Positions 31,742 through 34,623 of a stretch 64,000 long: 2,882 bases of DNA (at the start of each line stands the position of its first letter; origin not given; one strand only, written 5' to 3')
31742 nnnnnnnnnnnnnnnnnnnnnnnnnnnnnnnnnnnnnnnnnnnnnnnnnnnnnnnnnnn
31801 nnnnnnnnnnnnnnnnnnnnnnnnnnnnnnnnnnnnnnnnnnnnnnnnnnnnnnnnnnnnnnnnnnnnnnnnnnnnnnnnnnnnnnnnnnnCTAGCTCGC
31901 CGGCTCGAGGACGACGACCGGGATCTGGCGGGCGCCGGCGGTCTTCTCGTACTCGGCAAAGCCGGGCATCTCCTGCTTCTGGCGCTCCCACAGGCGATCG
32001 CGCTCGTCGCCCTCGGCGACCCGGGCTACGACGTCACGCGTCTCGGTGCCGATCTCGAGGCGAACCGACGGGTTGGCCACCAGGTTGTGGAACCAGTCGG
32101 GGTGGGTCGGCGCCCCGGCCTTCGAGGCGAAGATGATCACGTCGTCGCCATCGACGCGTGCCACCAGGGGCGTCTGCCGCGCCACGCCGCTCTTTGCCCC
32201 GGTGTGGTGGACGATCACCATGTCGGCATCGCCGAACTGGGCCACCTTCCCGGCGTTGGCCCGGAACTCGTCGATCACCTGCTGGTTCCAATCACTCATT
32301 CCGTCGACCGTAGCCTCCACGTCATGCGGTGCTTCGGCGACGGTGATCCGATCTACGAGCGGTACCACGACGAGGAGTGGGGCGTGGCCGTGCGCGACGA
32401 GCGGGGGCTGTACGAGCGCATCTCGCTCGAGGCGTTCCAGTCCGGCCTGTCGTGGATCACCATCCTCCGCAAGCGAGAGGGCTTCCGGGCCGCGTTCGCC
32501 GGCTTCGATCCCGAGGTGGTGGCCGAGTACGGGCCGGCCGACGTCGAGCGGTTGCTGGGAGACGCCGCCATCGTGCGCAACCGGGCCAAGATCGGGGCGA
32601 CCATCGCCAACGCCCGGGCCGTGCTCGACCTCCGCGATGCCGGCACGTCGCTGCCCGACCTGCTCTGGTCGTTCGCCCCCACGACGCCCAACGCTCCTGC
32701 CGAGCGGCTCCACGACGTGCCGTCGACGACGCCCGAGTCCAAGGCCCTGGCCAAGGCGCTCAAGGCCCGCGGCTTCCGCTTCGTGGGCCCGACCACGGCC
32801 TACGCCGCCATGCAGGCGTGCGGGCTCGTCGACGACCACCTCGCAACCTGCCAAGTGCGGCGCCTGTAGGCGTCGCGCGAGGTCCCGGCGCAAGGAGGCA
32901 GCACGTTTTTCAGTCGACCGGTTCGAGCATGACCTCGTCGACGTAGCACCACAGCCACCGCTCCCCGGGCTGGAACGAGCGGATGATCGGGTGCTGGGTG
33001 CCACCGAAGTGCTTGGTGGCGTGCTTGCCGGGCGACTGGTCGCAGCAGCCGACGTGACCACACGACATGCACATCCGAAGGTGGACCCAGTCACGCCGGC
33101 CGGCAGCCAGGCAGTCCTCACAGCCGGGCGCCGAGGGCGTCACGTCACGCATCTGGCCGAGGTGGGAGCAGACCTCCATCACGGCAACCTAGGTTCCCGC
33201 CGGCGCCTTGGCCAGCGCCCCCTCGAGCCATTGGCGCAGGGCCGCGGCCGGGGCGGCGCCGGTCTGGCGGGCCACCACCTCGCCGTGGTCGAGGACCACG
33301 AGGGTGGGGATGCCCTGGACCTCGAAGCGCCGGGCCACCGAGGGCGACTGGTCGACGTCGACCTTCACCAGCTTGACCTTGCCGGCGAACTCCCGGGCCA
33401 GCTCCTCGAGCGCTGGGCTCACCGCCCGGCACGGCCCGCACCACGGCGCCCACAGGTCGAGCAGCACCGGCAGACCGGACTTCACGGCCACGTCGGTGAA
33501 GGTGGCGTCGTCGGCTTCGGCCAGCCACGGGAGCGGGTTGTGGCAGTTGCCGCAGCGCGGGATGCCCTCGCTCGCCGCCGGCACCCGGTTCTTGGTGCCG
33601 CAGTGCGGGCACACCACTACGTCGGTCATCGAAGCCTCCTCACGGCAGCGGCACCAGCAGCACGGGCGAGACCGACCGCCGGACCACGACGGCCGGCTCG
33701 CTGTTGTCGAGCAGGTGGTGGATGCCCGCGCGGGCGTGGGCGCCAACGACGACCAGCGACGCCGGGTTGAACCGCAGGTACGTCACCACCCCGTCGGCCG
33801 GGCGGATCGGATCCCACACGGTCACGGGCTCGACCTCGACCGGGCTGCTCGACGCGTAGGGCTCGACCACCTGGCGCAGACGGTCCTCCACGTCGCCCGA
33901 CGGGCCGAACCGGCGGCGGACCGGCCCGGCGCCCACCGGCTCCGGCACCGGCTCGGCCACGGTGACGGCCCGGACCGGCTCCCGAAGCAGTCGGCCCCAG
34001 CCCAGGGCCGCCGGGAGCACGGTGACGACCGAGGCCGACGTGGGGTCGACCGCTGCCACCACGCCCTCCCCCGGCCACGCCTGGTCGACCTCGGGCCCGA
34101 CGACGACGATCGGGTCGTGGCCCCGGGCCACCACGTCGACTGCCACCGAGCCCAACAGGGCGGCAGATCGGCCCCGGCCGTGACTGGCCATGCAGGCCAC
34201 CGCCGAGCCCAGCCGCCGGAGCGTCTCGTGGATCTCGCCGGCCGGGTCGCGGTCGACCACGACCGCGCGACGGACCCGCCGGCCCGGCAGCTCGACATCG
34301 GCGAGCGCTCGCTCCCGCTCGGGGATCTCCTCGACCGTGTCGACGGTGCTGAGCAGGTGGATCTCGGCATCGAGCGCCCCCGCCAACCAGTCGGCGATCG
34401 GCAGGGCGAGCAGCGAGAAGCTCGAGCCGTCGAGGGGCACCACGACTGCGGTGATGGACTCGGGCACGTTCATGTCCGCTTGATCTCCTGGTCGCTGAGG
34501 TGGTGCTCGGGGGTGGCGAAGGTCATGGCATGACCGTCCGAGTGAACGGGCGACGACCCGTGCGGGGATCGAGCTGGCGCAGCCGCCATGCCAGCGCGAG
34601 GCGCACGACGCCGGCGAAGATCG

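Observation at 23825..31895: Two paralogous PAS-GGDEF-EAL proteins, each carrying a complete C-terminal histidine-kinase module, bracket one OmpR regulator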

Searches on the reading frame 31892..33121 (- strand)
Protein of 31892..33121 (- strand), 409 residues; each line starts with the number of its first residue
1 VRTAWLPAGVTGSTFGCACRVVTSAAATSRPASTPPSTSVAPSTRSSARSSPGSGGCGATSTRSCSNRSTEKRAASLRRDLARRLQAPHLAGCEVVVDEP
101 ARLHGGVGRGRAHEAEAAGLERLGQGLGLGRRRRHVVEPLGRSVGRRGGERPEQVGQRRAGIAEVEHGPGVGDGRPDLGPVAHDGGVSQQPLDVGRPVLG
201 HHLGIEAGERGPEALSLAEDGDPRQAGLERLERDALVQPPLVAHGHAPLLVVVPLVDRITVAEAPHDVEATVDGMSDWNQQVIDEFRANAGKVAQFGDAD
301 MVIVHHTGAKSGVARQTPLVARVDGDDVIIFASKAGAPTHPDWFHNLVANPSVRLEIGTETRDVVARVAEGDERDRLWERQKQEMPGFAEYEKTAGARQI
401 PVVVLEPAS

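Call 20: search_protein_families(library=pfam, proteins=[window:31892-33121:-], max_evalue=0.001)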
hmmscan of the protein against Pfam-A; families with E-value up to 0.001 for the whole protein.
window:31892-33121:- (409 aa): 1 family
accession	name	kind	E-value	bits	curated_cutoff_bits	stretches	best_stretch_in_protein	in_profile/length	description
PF04075.20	F420H2_quin_red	-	1e-34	119.9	22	1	285-407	8-130/130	F420H(2)-dependent quinone reductase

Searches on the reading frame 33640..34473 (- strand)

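Call 20: search_protein_families(library=pfam, proteins=[window:33640-34473:-], max_evalue=0.001)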
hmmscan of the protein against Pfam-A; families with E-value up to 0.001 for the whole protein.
window:33640-34473:- (277 aa): 1 family
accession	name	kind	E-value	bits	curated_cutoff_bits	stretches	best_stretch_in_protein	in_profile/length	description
PF00582.32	Usp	-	4.1e-17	63.5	24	2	138-275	5-141/141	Universal stress protein family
